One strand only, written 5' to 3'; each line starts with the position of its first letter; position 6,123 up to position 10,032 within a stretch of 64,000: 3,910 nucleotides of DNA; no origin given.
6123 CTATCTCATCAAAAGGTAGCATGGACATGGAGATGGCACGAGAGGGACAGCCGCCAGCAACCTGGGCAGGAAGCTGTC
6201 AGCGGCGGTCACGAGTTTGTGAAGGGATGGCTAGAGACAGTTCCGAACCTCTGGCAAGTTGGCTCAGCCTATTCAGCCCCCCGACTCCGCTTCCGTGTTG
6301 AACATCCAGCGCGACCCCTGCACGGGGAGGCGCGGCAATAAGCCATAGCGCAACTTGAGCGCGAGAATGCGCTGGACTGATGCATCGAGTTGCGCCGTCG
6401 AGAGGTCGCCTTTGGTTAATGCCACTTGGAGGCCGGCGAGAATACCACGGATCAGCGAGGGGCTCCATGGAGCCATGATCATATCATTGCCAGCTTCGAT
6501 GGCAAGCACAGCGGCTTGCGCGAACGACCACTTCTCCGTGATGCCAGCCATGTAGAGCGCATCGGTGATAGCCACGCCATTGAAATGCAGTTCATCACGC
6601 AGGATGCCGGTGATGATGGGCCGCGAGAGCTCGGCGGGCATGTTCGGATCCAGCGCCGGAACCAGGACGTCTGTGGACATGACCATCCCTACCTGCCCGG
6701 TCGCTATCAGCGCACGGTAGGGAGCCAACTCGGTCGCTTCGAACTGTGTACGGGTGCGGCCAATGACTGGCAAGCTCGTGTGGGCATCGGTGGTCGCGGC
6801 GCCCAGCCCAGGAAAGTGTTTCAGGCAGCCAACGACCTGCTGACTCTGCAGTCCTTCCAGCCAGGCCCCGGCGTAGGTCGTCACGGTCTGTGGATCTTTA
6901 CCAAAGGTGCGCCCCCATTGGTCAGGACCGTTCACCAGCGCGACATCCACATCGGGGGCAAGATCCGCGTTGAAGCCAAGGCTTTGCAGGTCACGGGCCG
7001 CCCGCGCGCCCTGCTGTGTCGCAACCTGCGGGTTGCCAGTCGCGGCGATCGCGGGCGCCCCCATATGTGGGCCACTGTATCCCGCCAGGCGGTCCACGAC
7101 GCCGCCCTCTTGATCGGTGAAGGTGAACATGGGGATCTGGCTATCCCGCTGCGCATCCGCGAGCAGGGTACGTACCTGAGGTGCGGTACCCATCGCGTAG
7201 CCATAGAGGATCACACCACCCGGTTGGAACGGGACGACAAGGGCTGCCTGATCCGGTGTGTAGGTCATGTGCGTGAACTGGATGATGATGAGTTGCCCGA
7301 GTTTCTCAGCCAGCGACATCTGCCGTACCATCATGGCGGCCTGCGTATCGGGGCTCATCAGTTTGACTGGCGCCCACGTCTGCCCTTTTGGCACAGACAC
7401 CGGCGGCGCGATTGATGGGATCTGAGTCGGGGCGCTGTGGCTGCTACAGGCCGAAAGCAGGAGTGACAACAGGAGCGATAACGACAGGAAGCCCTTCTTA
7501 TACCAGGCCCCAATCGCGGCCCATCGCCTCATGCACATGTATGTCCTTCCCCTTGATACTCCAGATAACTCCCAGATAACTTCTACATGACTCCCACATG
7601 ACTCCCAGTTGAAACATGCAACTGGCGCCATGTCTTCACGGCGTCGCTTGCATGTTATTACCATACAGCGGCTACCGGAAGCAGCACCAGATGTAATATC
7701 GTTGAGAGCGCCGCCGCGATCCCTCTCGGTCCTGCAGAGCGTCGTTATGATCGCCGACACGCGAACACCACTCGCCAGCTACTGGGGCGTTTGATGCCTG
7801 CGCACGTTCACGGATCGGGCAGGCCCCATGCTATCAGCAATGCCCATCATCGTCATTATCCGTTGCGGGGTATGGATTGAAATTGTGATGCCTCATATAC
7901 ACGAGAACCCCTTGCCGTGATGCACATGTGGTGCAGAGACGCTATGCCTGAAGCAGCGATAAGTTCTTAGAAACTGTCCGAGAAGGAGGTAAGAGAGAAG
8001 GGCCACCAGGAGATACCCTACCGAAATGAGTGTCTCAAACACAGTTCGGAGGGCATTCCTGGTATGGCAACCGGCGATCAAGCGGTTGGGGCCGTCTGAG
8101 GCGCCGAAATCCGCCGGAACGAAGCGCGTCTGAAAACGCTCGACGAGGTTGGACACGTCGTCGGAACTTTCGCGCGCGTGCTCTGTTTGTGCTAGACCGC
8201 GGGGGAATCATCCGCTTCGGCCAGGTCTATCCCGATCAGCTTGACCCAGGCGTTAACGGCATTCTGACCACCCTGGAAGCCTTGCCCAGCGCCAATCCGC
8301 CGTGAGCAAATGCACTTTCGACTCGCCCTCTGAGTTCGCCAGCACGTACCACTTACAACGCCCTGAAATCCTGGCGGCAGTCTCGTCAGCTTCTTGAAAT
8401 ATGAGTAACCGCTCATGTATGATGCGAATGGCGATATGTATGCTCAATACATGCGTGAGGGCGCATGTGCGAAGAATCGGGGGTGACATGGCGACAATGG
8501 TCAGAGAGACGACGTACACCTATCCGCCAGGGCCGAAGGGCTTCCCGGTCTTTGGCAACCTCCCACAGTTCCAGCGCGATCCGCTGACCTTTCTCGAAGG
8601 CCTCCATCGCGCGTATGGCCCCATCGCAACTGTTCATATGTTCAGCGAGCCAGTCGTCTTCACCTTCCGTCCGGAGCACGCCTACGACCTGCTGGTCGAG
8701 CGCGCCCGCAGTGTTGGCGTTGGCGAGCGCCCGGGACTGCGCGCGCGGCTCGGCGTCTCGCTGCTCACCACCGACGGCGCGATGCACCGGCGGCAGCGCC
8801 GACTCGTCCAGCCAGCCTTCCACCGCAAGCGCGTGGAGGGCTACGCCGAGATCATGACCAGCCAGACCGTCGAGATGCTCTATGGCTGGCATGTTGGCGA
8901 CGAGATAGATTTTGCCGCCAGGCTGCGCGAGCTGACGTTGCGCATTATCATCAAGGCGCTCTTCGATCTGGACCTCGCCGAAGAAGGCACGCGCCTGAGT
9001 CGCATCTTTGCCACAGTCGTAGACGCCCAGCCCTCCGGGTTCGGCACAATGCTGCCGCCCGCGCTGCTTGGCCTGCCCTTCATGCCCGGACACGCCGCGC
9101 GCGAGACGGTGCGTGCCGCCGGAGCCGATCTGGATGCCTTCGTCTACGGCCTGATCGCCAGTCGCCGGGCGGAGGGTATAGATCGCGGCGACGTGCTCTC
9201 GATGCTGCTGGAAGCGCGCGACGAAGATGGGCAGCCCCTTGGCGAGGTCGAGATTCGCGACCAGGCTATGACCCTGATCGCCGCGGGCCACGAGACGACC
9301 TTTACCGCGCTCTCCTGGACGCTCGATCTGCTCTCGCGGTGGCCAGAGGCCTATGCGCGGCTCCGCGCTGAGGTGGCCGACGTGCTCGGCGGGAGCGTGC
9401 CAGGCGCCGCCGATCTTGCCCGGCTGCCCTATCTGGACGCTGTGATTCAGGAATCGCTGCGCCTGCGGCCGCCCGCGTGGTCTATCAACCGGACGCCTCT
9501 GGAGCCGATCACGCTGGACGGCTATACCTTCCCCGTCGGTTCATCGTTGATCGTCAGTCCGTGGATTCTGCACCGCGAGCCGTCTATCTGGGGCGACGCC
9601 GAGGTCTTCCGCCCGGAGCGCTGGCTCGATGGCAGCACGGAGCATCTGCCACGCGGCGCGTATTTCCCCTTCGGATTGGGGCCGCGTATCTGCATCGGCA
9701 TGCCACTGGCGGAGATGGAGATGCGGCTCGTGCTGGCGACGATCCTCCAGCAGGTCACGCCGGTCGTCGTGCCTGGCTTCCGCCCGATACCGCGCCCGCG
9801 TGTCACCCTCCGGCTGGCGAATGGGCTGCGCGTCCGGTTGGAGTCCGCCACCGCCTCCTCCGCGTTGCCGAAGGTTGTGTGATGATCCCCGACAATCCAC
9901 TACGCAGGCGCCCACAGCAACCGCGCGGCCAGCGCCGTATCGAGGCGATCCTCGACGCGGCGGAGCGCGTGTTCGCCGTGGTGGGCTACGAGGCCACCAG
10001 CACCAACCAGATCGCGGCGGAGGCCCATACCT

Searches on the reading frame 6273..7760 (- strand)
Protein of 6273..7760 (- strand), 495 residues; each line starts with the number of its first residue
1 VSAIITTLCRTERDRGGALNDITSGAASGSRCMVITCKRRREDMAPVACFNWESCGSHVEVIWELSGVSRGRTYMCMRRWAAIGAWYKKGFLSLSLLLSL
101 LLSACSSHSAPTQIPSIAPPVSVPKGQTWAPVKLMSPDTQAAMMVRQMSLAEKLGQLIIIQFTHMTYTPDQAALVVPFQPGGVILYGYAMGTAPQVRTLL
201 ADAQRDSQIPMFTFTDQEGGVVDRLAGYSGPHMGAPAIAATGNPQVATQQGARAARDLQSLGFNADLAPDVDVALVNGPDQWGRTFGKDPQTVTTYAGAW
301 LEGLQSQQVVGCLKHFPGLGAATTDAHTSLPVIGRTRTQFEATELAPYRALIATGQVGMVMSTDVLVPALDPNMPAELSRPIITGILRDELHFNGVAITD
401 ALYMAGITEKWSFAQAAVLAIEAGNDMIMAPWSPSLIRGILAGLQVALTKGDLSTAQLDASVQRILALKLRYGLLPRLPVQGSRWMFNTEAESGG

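Call 62: search_protein_families(library=pfam, proteins=[window:6273-7760:-], max_evalue=0.0001)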
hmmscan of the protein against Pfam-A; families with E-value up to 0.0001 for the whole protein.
window:6273-7760:- (495 aa): 1 family
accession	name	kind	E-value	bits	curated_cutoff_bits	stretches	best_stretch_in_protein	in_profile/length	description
PF00933.27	Glyco_hydro_3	-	8.1e-64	216.5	27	1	150-467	2-315/316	Glycosyl hydrolase family 3 N terminal domain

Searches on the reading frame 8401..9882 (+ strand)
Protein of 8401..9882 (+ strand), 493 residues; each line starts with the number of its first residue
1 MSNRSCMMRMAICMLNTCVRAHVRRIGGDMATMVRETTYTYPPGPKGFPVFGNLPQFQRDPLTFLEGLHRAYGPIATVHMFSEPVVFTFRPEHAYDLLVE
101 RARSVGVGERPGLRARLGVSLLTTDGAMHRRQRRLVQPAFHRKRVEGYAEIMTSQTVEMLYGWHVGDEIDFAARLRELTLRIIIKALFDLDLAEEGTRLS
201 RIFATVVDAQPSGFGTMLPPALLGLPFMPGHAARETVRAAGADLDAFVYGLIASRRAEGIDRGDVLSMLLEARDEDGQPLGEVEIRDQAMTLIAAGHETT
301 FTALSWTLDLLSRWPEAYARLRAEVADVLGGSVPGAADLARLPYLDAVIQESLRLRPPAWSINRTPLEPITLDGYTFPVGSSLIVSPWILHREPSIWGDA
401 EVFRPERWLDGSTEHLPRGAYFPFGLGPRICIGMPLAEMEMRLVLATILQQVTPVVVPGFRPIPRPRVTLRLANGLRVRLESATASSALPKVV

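Call 62: search_protein_families(library=pfam, proteins=[window:8401-9882:+], max_evalue=0.0001)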
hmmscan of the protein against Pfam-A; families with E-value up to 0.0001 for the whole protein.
window:8401-9882:+ (493 aa): 1 family
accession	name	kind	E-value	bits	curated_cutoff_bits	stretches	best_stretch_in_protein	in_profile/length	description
PF00067.27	p450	-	1.6e-83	281.4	22.8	1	42-453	1-433/462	Cytochrome P450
